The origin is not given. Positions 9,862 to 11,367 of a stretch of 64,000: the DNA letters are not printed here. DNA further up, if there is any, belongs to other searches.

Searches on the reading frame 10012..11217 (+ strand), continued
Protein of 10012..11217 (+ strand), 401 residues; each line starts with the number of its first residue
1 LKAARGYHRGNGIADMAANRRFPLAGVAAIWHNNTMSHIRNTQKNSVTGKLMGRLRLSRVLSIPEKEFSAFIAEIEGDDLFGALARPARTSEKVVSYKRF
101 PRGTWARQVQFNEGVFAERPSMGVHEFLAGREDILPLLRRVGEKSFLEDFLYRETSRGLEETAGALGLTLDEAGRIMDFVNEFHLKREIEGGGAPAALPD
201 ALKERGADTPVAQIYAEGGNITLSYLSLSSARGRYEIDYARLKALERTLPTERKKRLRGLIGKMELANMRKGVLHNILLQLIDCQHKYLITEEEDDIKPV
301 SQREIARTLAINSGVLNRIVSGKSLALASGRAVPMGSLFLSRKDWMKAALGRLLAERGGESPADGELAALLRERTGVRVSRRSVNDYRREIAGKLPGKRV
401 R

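Call 66: find_encoding_contigs(protein=P0005, flank=10000, max_places=1)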
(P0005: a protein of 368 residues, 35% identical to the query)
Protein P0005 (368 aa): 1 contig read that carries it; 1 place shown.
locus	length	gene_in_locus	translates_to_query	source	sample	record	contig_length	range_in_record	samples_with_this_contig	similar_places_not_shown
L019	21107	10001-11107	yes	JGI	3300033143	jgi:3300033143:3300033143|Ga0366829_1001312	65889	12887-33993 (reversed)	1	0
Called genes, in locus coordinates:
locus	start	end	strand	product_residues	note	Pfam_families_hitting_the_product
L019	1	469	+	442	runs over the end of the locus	PF02470:MlaD, PF28544:Helical_needle (weak), PF27164:Aq_493_lipo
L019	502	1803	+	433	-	PF18073:Zn_ribbon_LapB, PF13481:AAA_25, PF06745:ATPase (weak), PF23442:DUF7125, PF00004:AAA (weak), PF13401:AAA_22 (weak), PF13541:ChlI, PF05362:Lon_C (weak), +1 more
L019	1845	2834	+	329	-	PF27675:YCF81_N (weak)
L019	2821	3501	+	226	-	PF01128:IspD, PF12804:NTP_transf_3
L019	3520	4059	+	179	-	PF05198:IF3_N, PF00707:IF3_C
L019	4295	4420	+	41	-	-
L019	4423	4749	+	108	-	PF11645:PDDEXK_5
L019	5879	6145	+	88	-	-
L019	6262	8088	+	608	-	PF13426:PAS_9 (weak), PF08447:PAS_3, PF00989:PAS, PF08448:PAS_4, PF08447:PAS_3, PF13426:PAS_9, PF07730:HisKA_3 (weak), PF02518:HATPase_c, +2 more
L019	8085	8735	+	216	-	PF00072:Response_reg, PF00196:GerE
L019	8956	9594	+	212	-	PF00072:Response_reg, PF00196:GerE, PF08281:Sigma70_r4_2 (weak), PF13412:HTH_24 (faint)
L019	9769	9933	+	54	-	-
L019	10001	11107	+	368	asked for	PF04552:Sigma54_DBD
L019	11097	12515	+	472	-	PF00072:Response_reg, PF00158:Sigma54_activat, PF14532:Sigma54_activ_2, PF07728:AAA_5 (weak), PF25601:AAA_lid_14, PF02954:HTH_8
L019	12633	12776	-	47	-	-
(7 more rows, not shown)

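Call 67: find_encoding_contigs(protein=P0006, flank=10000, max_places=1)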
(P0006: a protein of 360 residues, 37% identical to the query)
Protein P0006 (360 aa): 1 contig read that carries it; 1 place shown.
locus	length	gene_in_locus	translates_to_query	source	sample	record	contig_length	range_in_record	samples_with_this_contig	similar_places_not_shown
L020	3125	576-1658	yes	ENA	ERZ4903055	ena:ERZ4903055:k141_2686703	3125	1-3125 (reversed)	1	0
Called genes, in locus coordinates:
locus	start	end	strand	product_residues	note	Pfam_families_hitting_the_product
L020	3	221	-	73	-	?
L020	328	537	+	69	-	-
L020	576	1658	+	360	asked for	PF04552:Sigma54_DBD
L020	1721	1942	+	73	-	PF15919:HicB_lk_antitox (weak)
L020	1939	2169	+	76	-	PF07927:HicA_toxin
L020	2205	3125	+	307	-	?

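Call 69: find_encoding_contigs(protein=P0007, flank=8000, max_places=1)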
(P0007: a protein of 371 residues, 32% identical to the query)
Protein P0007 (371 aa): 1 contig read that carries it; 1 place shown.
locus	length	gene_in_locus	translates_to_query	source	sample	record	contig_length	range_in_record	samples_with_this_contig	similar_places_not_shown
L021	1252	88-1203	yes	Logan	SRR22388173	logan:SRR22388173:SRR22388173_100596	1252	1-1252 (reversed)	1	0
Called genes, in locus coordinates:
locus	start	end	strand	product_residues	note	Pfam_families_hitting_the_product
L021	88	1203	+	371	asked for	PF04552:Sigma54_DBD, PF01381:HTH_3 (faint)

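Call 70: find_encoding_contigs(protein=P0009, flank=8000, max_places=1)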
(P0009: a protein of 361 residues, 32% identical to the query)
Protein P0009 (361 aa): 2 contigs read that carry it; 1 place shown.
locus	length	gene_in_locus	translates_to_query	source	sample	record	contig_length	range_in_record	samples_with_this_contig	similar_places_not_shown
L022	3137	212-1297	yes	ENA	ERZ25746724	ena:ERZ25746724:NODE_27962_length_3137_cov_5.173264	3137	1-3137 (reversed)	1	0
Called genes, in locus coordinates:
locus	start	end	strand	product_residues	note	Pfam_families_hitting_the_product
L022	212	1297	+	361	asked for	PF04552:Sigma54_DBD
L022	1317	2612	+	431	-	PF13185:GAF_2, PF01590:GAF, PF13492:GAF_3, PF14501:HATPase_c_5 (faint), PF00512:HisKA, PF02518:HATPase_c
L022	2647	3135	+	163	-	?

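Call 71: find_encoding_contigs(protein=P0010, flank=8000, max_places=1)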
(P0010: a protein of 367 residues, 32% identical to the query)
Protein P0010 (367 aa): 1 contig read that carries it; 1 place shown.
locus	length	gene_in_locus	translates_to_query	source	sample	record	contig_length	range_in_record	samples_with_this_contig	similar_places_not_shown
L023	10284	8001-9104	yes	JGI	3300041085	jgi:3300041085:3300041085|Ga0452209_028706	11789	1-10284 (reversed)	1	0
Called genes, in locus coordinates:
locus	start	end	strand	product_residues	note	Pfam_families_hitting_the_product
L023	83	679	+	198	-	PF12728:HTH_17, PF00072:Response_reg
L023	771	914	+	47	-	-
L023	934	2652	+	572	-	PF14417:MEDS, PF00989:PAS, PF13188:PAS_8 (weak), PF08448:PAS_4, PF13426:PAS_9, PF08447:PAS_3, PF07730:HisKA_3 (weak), PF02518:HATPase_c, +1 more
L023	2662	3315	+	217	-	PF00072:Response_reg, PF00196:GerE, PF08281:Sigma70_r4_2 (weak)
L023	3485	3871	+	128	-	PF00072:Response_reg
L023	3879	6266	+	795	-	PF02518:HATPase_c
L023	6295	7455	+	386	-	PF00072:Response_reg, PF24684:Vgb_lyase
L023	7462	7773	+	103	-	-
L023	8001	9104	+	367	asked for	PF04552:Sigma54_DBD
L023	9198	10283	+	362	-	?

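Call 75: search_protein_families(library=pfam, alignment_id=A4, max_evalue=1)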
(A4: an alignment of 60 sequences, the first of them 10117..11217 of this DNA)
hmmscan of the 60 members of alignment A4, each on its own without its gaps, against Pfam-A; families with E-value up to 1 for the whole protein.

A. member 1, window:10117-11217:+ (366 aa): 3 families
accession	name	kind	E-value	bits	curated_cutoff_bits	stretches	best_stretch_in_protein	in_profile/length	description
PF04552.19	Sigma54_DBD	-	4.7e-08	33.4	22.8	1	233-356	19-150/160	Sigma-54, DNA binding domain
PF03444.21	HrcA_DNA-bdg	-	0.012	15.7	21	1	254-301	13-61/79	Winged helix-turn-helix transcription repressor, HrcA DNA-binding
PF07557.16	Shugoshin_C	-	0.13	12.5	23.3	1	50-63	1-14/24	Shugoshin C terminus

B. families by the number of members that match (of 60 scanned): 124 families (the first 25 are shown)
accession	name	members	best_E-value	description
PF04552.19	Sigma54_DBD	60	9.5e-27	Sigma-54, DNA binding domain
PF01381.28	HTH_3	30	1.1e-05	Helix-turn-helix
PF13412.12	HTH_24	24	2.3e-05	Winged helix-turn-helix DNA-binding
PF13545.12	HTH_Crp_2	15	4.7e-06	Crp-like helix-turn-helix domain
PF01047.28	MarR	15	0.0012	MarR family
PF12802.13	MarR_2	14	0.00018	MarR family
PF13560.12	HTH_31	13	0.0032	Helix-turn-helix domain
PF08281.18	Sigma70_r4_2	12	5.6e-05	Sigma-70, region 4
PF04545.22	Sigma70_r4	12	0.00017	Sigma-70, region 4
PF13384.12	HTH_23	9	3.4e-06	Homeodomain-like domain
PF13936.12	HTH_38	8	3.7e-05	Helix-turn-helix domain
PF09339.16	HTH_IclR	8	5.8e-05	IclR helix-turn-helix domain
PF13730.12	HTH_36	8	0.003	Helix-turn-helix domain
PF08279.18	HTH_11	7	2.3e-05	HTH domain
PF13276.12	HTH_21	7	0.00019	HTH-like domain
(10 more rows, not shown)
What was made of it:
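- On Sigma-54 (RpoN) protein: All 60 of 60 family members hit (call 75). 0 of 60 members hit at E <= 1 (call 75). 0 of 60 members hit (call 75).
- Tried and rejected: Pfam on 60 members (call 75).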

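Call 104: find_encoding_contigs(protein=P0011, flank=8000, max_places=1)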
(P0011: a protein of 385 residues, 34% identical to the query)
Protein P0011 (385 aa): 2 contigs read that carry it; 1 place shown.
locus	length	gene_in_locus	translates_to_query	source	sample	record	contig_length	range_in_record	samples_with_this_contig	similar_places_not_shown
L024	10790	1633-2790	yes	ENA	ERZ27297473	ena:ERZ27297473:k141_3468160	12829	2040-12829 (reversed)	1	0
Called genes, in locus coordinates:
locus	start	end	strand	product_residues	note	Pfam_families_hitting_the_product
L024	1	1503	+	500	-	?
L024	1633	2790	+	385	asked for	PF04552:Sigma54_DBD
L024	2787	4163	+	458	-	PF00072:Response_reg, PF00158:Sigma54_activat, PF14532:Sigma54_activ_2, PF07728:AAA_5 (weak), PF25601:AAA_lid_14, PF02954:HTH_8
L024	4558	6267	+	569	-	PF03783:CsgG (weak), PF07719:TPR_2 (faint), PF13181:TPR_8 (faint), PF13414:TPR_11 (faint), PF13424:TPR_12, PF17874:TPR_MalT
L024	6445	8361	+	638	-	PF02922:CBM_48, PF00128:Alpha-amylase, PF02806:Alpha-amylase_C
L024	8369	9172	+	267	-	PF06182:ABC2_membrane_6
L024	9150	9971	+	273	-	PF06182:ABC2_membrane_6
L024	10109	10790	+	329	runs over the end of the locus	PF00005:ABC_tran, PF13304:AAA_21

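Call 105: find_encoding_contigs(protein=P0023, flank=8000, max_places=1)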
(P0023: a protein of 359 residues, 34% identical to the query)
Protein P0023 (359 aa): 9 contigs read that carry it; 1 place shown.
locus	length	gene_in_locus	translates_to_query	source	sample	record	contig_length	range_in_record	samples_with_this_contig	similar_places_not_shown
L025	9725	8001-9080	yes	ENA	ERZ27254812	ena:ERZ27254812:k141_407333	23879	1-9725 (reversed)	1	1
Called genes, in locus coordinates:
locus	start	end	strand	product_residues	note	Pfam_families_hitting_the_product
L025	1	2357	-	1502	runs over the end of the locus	-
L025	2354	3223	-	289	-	PF14343:PrcB_C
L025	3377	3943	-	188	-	PF04542:Sigma70_r2, PF08281:Sigma70_r4_2, PF04545:Sigma70_r4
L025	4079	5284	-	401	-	PF13173:AAA_14, PF13635:DUF4143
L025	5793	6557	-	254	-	PF02535:Zip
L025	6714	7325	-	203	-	PF00702:Hydrolase, PF13419:HAD_2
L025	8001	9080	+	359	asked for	PF04552:Sigma54_DBD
